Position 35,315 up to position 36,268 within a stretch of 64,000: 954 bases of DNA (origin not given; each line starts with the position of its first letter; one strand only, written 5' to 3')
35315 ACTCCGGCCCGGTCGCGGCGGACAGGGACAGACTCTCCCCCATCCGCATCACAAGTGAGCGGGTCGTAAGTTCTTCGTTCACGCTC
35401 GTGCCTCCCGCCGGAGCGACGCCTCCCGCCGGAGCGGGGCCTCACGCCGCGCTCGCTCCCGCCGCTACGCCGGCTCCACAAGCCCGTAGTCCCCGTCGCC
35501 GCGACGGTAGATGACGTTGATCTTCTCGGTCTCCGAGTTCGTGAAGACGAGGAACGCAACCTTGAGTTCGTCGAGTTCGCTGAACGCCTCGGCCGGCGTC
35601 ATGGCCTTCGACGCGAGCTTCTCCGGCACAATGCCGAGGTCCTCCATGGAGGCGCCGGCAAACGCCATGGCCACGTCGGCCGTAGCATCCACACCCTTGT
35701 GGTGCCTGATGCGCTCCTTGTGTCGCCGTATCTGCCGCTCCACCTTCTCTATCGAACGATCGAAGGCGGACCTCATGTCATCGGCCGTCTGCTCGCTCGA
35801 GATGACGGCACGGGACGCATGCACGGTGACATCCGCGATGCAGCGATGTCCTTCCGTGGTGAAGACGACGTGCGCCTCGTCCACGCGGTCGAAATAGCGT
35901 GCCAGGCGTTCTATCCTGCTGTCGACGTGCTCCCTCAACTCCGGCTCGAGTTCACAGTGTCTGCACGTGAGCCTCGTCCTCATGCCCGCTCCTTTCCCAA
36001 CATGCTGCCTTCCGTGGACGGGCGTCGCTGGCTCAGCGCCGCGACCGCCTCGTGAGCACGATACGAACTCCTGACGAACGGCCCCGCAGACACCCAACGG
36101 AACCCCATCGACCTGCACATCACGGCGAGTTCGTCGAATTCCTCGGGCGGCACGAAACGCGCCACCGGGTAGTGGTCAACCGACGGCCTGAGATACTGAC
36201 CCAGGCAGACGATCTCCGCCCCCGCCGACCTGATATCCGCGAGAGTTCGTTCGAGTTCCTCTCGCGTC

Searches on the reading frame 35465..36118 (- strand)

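Call 48: search_protein_families(library=pfam, proteins=[window:35465-36118:-], max_evalue=0.0001)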
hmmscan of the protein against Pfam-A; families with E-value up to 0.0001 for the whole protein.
window:35465-36118:- (217 aa): 2 families
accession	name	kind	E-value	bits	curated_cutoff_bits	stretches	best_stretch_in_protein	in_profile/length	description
PF02482.25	Ribosomal_S30AE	-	9.5e-22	78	23.7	1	50-138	3-88/88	Sigma 54 modulation protein / S30EA ribosomal protein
PF16321.10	Ribosom_S30AE_C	-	4.3e-16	58.8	25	1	167-213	11-57/57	Sigma 54 modulation/S30EA ribosomal protein C terminus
